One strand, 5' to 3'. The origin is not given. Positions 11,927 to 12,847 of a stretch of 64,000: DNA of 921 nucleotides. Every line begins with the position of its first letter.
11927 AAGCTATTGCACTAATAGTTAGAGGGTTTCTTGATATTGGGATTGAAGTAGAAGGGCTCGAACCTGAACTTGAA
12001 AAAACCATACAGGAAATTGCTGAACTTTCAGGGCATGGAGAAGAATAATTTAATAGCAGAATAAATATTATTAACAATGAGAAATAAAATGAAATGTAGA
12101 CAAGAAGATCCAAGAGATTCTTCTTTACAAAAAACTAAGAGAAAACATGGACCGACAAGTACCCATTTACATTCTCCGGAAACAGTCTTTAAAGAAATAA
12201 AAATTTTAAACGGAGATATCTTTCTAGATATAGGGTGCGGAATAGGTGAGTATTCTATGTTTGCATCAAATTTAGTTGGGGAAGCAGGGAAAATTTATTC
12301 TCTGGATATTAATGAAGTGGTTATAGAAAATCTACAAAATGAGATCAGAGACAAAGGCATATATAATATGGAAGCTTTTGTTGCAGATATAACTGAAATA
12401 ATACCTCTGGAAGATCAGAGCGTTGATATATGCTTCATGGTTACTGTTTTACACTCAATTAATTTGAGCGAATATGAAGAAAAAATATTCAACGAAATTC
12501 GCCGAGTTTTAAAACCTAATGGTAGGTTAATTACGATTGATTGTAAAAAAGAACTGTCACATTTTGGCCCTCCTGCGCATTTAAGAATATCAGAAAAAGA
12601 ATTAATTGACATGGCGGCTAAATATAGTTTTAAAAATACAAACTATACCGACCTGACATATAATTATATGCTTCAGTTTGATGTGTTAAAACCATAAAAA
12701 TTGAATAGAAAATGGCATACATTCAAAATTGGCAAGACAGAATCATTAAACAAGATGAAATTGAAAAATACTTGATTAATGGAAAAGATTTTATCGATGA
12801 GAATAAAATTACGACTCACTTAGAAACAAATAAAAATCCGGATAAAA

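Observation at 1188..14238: Eleven-gene operon linking a HydG-like radical SAM enzyme to SufC/SufB-like proteins, a methyltransferase, an ABC exporter pair and a double-activase giant, with no hydrogenase genes nearby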

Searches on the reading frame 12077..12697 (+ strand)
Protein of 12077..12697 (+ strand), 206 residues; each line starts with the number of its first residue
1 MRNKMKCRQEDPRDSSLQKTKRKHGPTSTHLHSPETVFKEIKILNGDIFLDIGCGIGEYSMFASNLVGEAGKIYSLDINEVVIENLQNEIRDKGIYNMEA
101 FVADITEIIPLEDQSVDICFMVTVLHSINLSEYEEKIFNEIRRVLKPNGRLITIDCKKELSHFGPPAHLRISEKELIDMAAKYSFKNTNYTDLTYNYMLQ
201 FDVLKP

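Call 4: search_protein_families(library=pfam, proteins=[window:12077-12697:+], max_evalue=0.01)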
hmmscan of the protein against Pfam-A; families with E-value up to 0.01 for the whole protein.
window:12077-12697:+ (206 aa): 18 families
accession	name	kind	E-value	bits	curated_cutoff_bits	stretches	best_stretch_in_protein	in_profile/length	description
PF13847.12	Methyltransf_31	-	1.9e-23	83.2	27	1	46-177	4-119/145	Methyltransferase domain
PF08241.18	Methyltransf_11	-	1e-19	71.4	21.2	1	50-152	1-94/95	Methyltransferase domain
PF13649.12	Methyltransf_25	-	1e-17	65.1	27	1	50-149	2-97/97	Methyltransferase domain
PF01209.24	Ubie_methyltran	-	6.9e-16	58.7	20.1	1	39-158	41-156/233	ubiE/COQ5 methyltransferase family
PF08242.18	Methyltransf_12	-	1.2e-12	48.8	30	1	50-151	1-98/98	Methyltransferase domain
PF05175.20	MTS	-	3.8e-06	27.1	23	1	49-155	35-140/170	Methyltransferase small domain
PF03848.20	TehB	-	4.8e-06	26.6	20.4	1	29-149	16-128/193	Tellurite resistance protein TehB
PF05148.21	Methyltransf_8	-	2.8e-05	24.5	27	1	96-159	104-162/219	Hypothetical methyltransferase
PF13489.12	Methyltransf_23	-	3.5e-05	24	27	1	46-155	23-118/164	Methyltransferase domain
PF01135.25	PCMT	-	0.0001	22.6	20.3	1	36-104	64-132/210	Protein-L-isoaspartate(D-aspartate) O-methyltransferase (PCMT)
PF01728.25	FtsJ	-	0.00013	22.3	24.1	1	39-99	14-71/181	FtsJ-like methyltransferase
PF02353.26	CMAS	-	0.00047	20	27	1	36-153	53-164/273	Mycolic acid cyclopropane synthetase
PF02475.24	TRM5-TYW2_MTfase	-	0.001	19.5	28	1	45-124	36-113/164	TRM5/TYW2 methyltransferase domain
PF06325.19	PrmA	-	0.0012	18.8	22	1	24-152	145-257/296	Ribosomal protein L11 methyltransferase (PrmA)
PF00891.24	Methyltransf_2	-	0.0028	17.5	22.3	1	35-157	52-168/210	O-methyltransferase domain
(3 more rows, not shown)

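Call 5: search_protein_families(library=ncbifam, proteins=[window:12077-12697:+], max_evalue=0.001)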
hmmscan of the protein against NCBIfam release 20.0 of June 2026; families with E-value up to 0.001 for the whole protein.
window:12077-12697:+ (206 aa): 41 families (the best 25 are shown)
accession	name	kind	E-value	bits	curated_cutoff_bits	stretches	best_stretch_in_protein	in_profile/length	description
NF008823.0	PRK11873.1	subfamily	1.2e-20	74.1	263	1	42-155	74-183/272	arsenite methyltransferase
NF047649.1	MTase_UXPK_star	exception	9.2e-17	61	460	1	42-155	74-183/283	methyltransferase/UXPK-star double selenoprotein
NF001240.0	PRK00216.1-1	equivalog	2.2e-15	56.4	378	1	42-159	60-174/251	bifunctional demethylmenaquinone methyltransferase/2-methoxy-6-polyprenyl-1,4-benzoquinol methylase UbiE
NF041537.1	ArsM_AhpD_UU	exception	4.8e-15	55.2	510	1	42-155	73-182/345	arsenite methyltransferase/AhpD domain selenoprotein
NF041536.1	ArsM_DUF2284_UU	exception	1e-14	53.8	575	1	42-155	73-182/459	arsenite methyltransferase/DUF2284 domain selenoprotein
NF052510.1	methyltran_MpqE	exception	8.5e-14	51.5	335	1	37-158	38-156/234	methyl-plastoquinone biosynthesis methyltransferase MpqE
TIGR02752.1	MenG_heptapren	equivalog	2.7e-13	50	419.85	1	30-157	30-153/231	demethylmenaquinone methyltransferase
NF001243.0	PRK00216.1-4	equivalog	2.7e-13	49.8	235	1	30-157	32-155/237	demethylmenaquinone methyltransferase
NF001244.0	PRK00216.1-5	equivalog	1e-12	47.8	216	1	36-192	39-192/236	bifunctional demethylmenaquinone methyltransferase/2-methoxy-6-polyprenyl-1,4-benzoquinol methylase UbiE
NF045649.1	2X_seleno_MduS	exception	1e-11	44.4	380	1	48-171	44-165/338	methyltransferase domain-containing selenoprotein MduS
TIGR01934.1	MenG_MenH_UbiE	subfamily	1.1e-11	44.5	158.35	1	37-191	31-179/223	ubiquinone/menaquinone biosynthesis methyltransferase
NF043040.1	corrin_prot_MT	hypoth_equivalog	2.9e-11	43.2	180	1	38-155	35-149/216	corrinoid protein-associated methyltransferase CpaM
NF040538.1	methyl_ArsM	equivalog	3.4e-11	42.9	500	1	96-156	151-211/356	arsinothricin biosynthesis methyltransferase ArsM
TIGR02469.1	CbiT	equivalog_domain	2.6e-09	37.4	78.3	1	39-152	13-119/124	precorrin-6Y C5,15-methyltransferase (decarboxylating) subunit CbiT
NF001556.0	PRK00377.1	equivalog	2.7e-09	37.1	238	1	40-121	35-117/198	cobalt-precorrin-6Y C(15)-methyltransferase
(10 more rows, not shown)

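Call 94: search_solved_structures(query=window:12077-12697:+, max_evalue=1e-8)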
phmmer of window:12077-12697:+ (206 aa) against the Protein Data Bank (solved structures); distinct sequences matched with E-value up to 1e-8: 2.
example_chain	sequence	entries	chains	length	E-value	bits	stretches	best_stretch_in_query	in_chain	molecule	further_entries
3dh0_A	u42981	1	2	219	4.4e-23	85.4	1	18-175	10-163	SAM dependent methyltransferase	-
3i9f_A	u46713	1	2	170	2.2e-13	53.7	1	41-185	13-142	Putative type 11 methyltransferase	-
